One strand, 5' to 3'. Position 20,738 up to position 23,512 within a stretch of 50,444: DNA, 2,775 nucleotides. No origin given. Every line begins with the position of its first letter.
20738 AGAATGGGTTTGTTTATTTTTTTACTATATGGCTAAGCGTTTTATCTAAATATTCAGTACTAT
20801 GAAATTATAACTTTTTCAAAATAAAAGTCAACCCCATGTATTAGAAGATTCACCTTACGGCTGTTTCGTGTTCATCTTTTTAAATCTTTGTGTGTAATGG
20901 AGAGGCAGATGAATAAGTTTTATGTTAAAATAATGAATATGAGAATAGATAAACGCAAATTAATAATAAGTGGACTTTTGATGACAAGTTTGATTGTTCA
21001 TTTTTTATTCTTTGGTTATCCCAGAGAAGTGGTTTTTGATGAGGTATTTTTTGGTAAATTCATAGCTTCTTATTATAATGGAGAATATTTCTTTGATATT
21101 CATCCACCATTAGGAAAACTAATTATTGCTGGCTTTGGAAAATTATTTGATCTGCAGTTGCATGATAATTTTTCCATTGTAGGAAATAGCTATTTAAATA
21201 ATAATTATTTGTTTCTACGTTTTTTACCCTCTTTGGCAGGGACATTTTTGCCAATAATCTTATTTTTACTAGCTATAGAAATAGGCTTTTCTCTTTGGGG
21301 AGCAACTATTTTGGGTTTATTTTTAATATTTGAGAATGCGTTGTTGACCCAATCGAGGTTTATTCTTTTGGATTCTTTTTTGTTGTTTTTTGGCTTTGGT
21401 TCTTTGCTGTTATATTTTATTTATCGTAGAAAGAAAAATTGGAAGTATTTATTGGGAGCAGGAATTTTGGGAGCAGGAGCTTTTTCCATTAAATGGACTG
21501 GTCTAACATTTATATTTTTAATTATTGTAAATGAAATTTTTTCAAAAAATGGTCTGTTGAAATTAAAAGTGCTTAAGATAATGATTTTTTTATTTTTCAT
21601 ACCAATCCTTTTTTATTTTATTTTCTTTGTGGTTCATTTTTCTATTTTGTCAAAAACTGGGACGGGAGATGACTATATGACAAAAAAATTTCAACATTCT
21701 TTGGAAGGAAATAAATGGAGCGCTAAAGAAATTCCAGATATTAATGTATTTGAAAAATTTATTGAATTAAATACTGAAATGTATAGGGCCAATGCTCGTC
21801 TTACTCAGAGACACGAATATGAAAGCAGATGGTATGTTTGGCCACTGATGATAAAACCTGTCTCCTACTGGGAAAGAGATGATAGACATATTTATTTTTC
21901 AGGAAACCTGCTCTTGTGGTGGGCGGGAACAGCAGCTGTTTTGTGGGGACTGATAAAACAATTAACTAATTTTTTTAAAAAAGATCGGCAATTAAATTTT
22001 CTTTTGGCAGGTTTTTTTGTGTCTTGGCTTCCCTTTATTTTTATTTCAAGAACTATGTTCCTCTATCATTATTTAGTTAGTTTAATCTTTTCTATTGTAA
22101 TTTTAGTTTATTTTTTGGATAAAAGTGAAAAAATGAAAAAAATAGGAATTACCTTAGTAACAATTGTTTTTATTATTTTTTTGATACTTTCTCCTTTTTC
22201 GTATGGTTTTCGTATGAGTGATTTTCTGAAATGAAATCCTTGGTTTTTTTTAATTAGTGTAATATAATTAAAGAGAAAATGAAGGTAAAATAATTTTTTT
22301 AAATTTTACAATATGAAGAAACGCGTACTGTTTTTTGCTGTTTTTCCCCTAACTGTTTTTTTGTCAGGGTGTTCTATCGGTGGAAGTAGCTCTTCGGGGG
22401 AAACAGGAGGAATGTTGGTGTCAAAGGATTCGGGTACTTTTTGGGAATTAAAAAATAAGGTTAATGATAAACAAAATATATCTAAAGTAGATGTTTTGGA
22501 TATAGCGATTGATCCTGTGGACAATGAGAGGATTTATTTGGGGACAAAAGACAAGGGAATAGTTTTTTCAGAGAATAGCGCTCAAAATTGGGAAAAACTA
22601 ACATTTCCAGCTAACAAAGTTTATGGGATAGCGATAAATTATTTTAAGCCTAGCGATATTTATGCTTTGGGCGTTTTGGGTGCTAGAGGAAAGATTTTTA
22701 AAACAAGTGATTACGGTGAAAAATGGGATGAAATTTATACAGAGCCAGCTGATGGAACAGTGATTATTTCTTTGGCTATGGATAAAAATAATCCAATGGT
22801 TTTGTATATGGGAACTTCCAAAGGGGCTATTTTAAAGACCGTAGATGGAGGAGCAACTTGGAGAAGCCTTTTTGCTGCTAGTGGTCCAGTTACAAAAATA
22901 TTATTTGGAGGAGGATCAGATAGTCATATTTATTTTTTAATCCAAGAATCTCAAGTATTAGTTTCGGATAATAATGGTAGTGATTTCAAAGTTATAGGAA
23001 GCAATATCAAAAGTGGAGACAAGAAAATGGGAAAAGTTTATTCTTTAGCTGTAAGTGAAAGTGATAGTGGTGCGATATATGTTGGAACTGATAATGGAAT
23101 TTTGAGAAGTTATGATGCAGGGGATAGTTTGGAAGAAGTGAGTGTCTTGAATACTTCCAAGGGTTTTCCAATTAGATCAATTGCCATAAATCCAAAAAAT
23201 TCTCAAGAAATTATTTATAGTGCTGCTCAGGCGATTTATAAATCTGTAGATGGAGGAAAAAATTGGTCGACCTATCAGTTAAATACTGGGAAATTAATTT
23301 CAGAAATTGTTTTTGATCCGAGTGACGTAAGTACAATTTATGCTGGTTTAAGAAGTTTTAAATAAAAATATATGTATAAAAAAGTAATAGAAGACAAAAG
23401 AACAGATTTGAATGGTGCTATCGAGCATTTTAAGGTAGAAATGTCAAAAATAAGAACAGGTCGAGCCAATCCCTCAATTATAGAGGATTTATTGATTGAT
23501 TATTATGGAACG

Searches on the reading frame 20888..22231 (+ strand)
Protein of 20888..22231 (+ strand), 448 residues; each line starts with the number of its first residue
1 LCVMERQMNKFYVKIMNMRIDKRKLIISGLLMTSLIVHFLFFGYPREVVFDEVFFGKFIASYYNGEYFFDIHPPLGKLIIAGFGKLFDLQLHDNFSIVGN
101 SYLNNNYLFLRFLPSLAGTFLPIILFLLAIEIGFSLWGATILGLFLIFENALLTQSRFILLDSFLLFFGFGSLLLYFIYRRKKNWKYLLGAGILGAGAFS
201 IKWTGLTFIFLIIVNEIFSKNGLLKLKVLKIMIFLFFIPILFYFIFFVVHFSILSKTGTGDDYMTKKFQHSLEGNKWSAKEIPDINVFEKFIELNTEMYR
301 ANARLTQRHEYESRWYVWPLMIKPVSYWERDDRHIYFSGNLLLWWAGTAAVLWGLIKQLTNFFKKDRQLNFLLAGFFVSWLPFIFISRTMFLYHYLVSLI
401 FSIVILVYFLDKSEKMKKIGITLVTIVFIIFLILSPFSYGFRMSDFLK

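Call 77: search_protein_families(library=pfam, proteins=[window:20888-22231:+], max_evalue=0.0001)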
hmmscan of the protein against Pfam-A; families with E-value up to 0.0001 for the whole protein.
window:20888-22231:+ (448 aa): 2 families
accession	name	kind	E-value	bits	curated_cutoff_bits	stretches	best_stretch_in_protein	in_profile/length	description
PF02366.24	PMT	-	2.8e-41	142.1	22.7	1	31-254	4-244/245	Dolichyl-phosphate-mannose-protein mannosyltransferase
PF16192.10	PMT_4TMC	-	3.6e-33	115.2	32.4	1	288-443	2-188/202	C-terminal four TMM region of protein-O-mannosyltransferase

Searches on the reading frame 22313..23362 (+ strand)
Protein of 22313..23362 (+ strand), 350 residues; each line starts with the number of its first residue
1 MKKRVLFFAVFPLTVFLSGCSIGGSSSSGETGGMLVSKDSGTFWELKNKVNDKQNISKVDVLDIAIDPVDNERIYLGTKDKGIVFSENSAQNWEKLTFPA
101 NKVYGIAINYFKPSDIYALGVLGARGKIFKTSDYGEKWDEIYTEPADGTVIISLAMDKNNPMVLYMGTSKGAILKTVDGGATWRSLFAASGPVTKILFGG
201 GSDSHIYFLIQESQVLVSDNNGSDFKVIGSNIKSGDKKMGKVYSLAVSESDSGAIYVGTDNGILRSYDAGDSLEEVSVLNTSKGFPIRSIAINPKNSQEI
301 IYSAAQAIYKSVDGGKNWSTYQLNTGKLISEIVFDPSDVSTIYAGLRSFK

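Call 77: search_protein_families(library=pfam, proteins=[window:22313-23362:+], max_evalue=0.0001)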
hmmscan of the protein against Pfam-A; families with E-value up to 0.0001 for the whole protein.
window:22313-23362:+ (350 aa): 2 families
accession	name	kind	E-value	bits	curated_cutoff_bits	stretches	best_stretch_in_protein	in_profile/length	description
PF15902.12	Sortilin-Vps10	-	3.5e-24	85.8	33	3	127-234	2-118/446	Sortilin, neurotensin receptor 3,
PF14870.12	PSII_BNR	-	2.8e-13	50.2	27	1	204-321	29-140/303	Photosynthesis system II assembly factor YCF48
